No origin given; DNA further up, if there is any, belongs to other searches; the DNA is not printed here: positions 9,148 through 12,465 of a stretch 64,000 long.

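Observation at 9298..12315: Orphan 1005-aa protein made of two complete PilB/GspE ATPase units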

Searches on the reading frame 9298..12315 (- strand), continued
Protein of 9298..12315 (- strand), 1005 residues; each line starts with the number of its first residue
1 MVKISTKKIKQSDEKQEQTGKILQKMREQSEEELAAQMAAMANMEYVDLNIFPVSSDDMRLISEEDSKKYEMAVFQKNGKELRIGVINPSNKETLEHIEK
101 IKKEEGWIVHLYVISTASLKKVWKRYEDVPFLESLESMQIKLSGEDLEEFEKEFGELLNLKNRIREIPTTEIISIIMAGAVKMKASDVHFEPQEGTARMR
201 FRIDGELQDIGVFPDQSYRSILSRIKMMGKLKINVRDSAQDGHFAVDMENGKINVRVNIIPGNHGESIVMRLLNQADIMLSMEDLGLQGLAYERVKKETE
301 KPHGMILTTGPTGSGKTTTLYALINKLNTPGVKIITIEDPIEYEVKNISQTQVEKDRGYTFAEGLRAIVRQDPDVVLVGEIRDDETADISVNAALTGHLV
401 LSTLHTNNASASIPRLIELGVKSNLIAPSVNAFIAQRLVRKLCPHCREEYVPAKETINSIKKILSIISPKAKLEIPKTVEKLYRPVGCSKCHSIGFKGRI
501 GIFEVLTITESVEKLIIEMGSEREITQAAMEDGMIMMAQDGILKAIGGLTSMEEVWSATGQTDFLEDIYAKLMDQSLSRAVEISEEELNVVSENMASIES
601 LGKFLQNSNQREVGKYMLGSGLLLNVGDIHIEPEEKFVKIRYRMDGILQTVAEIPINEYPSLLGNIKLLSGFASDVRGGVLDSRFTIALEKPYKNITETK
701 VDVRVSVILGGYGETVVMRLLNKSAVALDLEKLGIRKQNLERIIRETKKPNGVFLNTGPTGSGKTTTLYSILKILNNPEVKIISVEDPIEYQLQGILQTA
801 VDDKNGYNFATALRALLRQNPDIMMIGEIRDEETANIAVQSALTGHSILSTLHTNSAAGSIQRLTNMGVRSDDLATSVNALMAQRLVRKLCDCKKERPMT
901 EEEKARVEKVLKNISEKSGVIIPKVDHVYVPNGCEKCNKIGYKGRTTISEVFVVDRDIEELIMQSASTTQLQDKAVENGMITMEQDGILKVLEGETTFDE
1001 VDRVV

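Call 61: find_homologous_proteins(query=L088:8242-9996:+, max_evalue=1e-30)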
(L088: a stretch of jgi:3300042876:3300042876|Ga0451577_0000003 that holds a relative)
Query L088:8242-9996:+ (584 aa): 8000 proteins with E <= 1e-30 among 8000 candidates; the best 120 are listed.
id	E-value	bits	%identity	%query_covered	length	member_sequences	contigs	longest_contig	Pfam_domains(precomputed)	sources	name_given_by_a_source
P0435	0.0e+0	1260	100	100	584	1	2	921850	PF05157.21,PF00437.27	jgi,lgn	jgi:type IV pilus assembly protein PilB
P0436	0.0e+0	1131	88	100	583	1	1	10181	PF05157.21,PF00437.27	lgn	-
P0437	0.0e+0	1104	86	100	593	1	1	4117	PF05157.21,PF00437.27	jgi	jgi:type IV pilus assembly protein PilB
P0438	0.0e+0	1094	85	100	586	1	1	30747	PF05157.21,PF00437.27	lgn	-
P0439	0.0e+0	1081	84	100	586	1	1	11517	PF05157.21,PF00437.27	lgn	-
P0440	0.0e+0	1076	83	100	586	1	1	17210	PF05157.21,PF00437.27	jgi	-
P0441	0.0e+0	1015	78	100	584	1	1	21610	PF05157.21,PF00437.27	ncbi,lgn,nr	ncbi:hypothetical protein EPO05_00940 [Patescibacteria group bacterium]|nr:MAG: hypothetical protein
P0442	0.0e+0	1011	79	97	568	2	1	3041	PF05157.21,PF00437.27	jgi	jgi:type IV pilus assembly protein PilB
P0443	6.2e-292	987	75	100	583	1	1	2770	PF05157.21,PF00437.27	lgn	-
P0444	1.6e-291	985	75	100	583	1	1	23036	PF05157.21,PF00437.27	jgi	jgi:type IV pilus assembly protein PilB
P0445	1.7e-290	982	75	100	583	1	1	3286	PF05157.21,PF00437.27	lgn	-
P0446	3.3e-290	981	76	100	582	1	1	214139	PF05157.21,PF00437.27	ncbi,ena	-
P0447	1.1e-289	979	74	100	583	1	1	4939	PF05157.21,PF00437.27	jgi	jgi:type IV pilus assembly protein PilB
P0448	1.8e-289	979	74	100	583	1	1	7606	PF05157.21,PF00437.27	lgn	-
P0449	1.4e-288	976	74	100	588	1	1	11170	PF05157.21,PF00437.27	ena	-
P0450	1.6e-288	976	74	100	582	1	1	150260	PF05157.21,PF00437.27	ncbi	-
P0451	1.7e-288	975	75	100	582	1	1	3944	PF05157.21,PF00437.27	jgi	jgi:type IV pilus assembly protein PilB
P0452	5.9e-288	974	74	100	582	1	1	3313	PF05157.21,PF00437.27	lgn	-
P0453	7.7e-288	973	74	100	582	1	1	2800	PF05157.21,PF00437.27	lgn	-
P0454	1.1e-287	973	74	100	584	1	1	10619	PF05157.21,PF00437.27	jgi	jgi:type IV pilus assembly protein PilB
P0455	1.4e-287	973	74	100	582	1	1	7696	PF05157.21,PF00437.27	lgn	-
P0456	2.6e-287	972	74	100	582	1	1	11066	PF05157.21,PF00437.27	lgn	-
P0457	4.9e-286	967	74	100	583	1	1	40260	PF05157.21,PF00437.27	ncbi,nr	ncbi:MAG: ATPase, T2SS/T4P/T4SS family [Candidatus Moranbacteria bacterium]|nr:ATPase, T2SS/T4P/T4SS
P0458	6.2e-286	967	74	100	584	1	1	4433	PF05157.21,PF00437.27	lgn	-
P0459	7.8e-286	967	73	100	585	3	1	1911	PF05157.21,PF00437.27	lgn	-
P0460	1.3e-285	966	76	100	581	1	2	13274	PF05157.21,PF00437.27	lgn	-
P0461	4.1e-285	964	75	100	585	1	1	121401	PF05157.21,PF00437.27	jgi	jgi:type IV pilus assembly protein PilB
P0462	1.5e-284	963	74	100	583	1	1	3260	PF05157.21,PF00437.27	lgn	-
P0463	2.3e-284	962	72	100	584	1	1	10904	PF05157.21,PF00437.27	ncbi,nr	ncbi:MAG: ATPase, T2SS/T4P/T4SS family [bacterium]|nr:ATPase, T2SS/T4P/T4SS family [bacterium]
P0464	8.7e-284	960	75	100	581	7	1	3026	PF05157.21,PF00437.27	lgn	-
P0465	1.1e-283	960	73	100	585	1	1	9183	PF05157.21,PF00437.27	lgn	-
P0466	2.0e-283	959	73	100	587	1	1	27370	PF05157.21,PF00437.27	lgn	-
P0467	2.6e-283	958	73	100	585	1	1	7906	PF05157.21,PF00437.27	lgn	-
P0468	3.4e-283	958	75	100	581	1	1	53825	PF05157.21,PF00437.27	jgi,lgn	jgi:type IV pilus assembly protein PilB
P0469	5.2e-283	957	75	100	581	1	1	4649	PF05157.21,PF00437.27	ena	-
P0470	7.2e-283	957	75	100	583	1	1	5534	PF05157.21,PF00437.27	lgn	-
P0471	9.3e-282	953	73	100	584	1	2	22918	PF05157.21,PF00437.27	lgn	-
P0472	9.6e-282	953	74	100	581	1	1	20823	PF05157.21,PF00437.27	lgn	-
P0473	1.1e-281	953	71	100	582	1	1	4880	PF05157.21,PF00437.27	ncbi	-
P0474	1.3e-281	953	72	100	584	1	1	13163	PF05157.21,PF00437.27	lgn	-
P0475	2.0e-281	952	71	100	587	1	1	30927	PF05157.21,PF00437.27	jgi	jgi:type IV pilus assembly protein PilB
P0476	5.7e-281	951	72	100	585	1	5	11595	PF05157.21,PF00437.27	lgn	-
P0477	7.1e-281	950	73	100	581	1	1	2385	PF05157.21,PF00437.27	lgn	-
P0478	7.4e-281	950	73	100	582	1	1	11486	PF05157.21,PF00437.27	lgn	-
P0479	1.6e-280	949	73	100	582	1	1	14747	PF05157.21,PF00437.27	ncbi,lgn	ncbi:MAG: GspE/PulE family protein [Patescibacteria group bacterium]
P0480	1.9e-280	949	71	100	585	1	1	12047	PF05157.21,PF00437.27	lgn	-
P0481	2.3e-280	949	72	100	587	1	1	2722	PF05157.21,PF00437.27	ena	-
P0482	3.0e-280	948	72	100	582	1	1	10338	PF05157.21,PF00437.27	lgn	-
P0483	3.6e-280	948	74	100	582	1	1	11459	PF05157.21,PF00437.27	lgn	-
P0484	4.4e-280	948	72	100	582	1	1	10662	PF05157.21,PF00437.27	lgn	-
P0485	6.2e-280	947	73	100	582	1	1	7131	PF05157.21,PF00437.27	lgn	-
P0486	1.3e-279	946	73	100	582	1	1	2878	PF05157.21,PF00437.27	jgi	jgi:type IV pilus assembly protein PilB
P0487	1.9e-279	946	71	100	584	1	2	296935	PF05157.21,PF00437.27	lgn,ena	-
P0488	2.0e-279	946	72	100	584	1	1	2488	PF05157.21,PF00437.27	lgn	-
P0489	2.4e-279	945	72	100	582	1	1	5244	PF05157.21,PF00437.27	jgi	-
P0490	4.8e-279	944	73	100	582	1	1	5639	PF05157.21,PF00437.27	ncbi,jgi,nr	ncbi:MAG: hypothetical protein ACD_5C00166G0001 [uncultured bacterium]|nr:MAG: hypothetical protein 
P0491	7.0e-279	944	72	100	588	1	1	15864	PF05157.21,PF00437.27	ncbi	-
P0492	7.1e-279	944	72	100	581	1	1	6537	PF05157.21,PF00437.27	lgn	-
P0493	1.1e-278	943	73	100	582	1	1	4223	PF05157.21,PF00437.27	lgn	-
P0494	1.3e-278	943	72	100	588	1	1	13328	PF05157.21,PF00437.27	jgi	-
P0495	1.7e-278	942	73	100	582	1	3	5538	PF05157.21,PF00437.27,PF13191.13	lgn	-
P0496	1.8e-278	942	73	100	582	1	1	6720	PF05157.21,PF00437.27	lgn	-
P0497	2.7e-278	942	73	100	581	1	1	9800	PF05157.21,PF00437.27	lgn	-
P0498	2.9e-278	942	71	100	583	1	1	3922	PF05157.21,PF00437.27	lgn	-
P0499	3.2e-278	942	72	100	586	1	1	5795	PF05157.21,PF00437.27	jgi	-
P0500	3.3e-278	942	72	100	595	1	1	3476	PF05157.21,PF00437.27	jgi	jgi:type IV pilus assembly protein PilB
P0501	3.4e-278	942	72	100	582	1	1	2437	PF05157.21,PF00437.27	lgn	-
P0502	4.7e-278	941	71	100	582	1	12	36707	PF05157.21,PF00437.27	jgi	jgi:type IV pilus assembly protein PilB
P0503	4.9e-278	941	74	98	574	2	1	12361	PF05157.21,PF00437.27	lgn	-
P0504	5.2e-278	941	72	100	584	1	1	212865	PF05157.21,PF00437.27,PF13191.13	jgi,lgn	jgi:type IV pilus assembly protein PilB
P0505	5.7e-278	941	73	100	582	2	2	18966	PF05157.21,PF00437.27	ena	-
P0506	7.1e-278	940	72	100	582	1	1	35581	PF05157.21,PF00437.27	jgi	-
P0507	8.5e-278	940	73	100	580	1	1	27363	PF05157.21,PF00437.27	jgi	jgi:type IV pilus assembly protein PilB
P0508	9.9e-278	940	71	100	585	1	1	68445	PF05157.21,PF00437.27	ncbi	ncbi:MAG: ATPase, T2SS/T4P/T4SS family [Patescibacteria group bacterium]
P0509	1.7e-277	939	72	100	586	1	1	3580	PF05157.21,PF00437.27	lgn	-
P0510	1.8e-277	939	70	100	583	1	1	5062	PF05157.21,PF00437.27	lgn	-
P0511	2.0e-277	939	72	100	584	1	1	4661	PF05157.21,PF00437.27,PF13191.13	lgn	-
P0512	2.0e-277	939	71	100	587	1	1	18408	PF05157.21,PF00437.27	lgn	-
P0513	2.0e-277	939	74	100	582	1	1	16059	PF05157.21,PF00437.27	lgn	-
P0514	2.1e-277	939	71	100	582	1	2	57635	PF05157.21,PF00437.27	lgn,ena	-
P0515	2.4e-277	939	72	100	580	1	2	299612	PF05157.21,PF00437.27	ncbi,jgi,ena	ncbi:MAG: ATPase, T2SS/T4P/T4SS family [Parcubacteria group bacterium]|jgi:type IV pilus assembly pr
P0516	2.4e-277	939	72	100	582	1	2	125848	PF05157.21,PF00437.27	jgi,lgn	-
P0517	2.9e-277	938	71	100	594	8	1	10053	PF05157.21,PF00437.27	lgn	-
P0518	2.9e-277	938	72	100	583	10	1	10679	PF05157.21,PF00437.27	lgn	-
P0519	3.4e-277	938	72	100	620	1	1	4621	PF05157.21,PF00437.27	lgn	-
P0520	4.0e-277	938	72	100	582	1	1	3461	PF05157.21,PF00437.27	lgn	-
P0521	4.5e-277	938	72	100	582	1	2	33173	PF05157.21,PF00437.27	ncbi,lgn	ncbi:MAG TPA: GspE/PulE family protein [Patescibacteria group bacterium]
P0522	4.6e-277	938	72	100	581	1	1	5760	PF05157.21,PF00437.27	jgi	-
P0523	4.6e-277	938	71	100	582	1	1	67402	PF05157.21,PF00437.27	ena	-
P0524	5.2e-277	938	73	100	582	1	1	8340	PF05157.21,PF00437.27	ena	-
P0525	6.8e-277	937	73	100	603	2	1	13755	PF05157.21,PF00437.27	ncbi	-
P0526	7.5e-277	937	71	100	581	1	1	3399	PF05157.21,PF00437.27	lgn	-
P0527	8.1e-277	937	72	100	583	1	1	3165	PF05157.21,PF00437.27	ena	-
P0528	8.4e-277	937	72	100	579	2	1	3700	PF05157.21,PF00437.27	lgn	-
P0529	9.3e-277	937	72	100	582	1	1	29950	PF05157.21,PF00437.27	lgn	-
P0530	9.6e-277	937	73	100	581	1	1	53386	PF05157.21,PF00437.27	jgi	jgi:type IV pilus assembly protein PilB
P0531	9.7e-277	937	73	100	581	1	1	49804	PF05157.21,PF00437.27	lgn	-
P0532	9.8e-277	937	72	100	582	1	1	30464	PF05157.21,PF00437.27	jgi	jgi:type IV pilus assembly protein PilB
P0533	1.1e-276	936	72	100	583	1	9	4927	PF05157.21,PF00437.27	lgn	-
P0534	1.4e-276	936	72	100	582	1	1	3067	PF05157.21,PF00437.27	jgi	jgi:type IV pilus assembly protein PilB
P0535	1.5e-276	936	72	100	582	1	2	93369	PF05157.21,PF00437.27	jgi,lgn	-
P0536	1.6e-276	936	72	100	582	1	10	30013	PF05157.21,PF00437.27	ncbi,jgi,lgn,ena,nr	ncbi:MAG: Type II secretion system protein E [Candidatus Moranbacteria bacterium GW2011_GWE1_36_7]|n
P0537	1.9e-276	936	72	100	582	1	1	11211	PF05157.21,PF00437.27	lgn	-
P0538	2.0e-276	936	70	100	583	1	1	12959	PF05157.21,PF00437.27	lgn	-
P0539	2.2e-276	936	70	100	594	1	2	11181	PF05157.21,PF00437.27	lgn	-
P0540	2.3e-276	936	73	100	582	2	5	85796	PF05157.21,PF00437.27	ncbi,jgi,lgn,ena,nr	ncbi:MAG TPA: hypothetical protein DCX32_00945 [Candidatus Moranbacteria bacterium]|nr:MAG: Type II 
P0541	2.3e-276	935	71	100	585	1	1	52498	PF05157.21,PF00437.27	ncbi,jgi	ncbi:MAG: ATPase, T2SS/T4P/T4SS family [Parcubacteria group bacterium]|jgi:type IV pilus assembly pr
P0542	2.9e-276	935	72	100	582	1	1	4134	PF05157.21,PF00437.27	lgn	-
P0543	2.9e-276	935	73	100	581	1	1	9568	PF05157.21,PF00437.27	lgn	-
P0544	3.1e-276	935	72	100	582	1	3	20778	PF05157.21,PF00437.27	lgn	-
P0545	3.1e-276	935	73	100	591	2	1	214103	PF05157.21,PF00437.27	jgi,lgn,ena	-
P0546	3.4e-276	935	71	100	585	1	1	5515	PF05157.21,PF00437.27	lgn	-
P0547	3.5e-276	935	71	100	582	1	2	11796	PF05157.21,PF00437.27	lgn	-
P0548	3.6e-276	935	72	100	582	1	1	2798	PF05157.21,PF00437.27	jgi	jgi:type IV pilus assembly protein PilB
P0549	4.5e-276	935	72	100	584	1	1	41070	PF05157.21,PF00437.27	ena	-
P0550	4.6e-276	934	72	100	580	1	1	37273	PF05157.21,PF00437.27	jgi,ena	-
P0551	5.0e-276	934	72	100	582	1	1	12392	PF05157.21,PF00437.27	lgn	-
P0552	5.3e-276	934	71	100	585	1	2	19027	PF05157.21,PF00437.27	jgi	jgi:type IV pilus assembly protein PilB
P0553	5.5e-276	934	71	100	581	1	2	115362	PF05157.21,PF00437.27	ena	-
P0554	7.6e-276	934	72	100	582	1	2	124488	PF05157.21,PF00437.27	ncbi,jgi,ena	ncbi:MAG: ATPase, T2SS/T4P/T4SS family [Parcubacteria group bacterium]|jgi:type IV pilus assembly pr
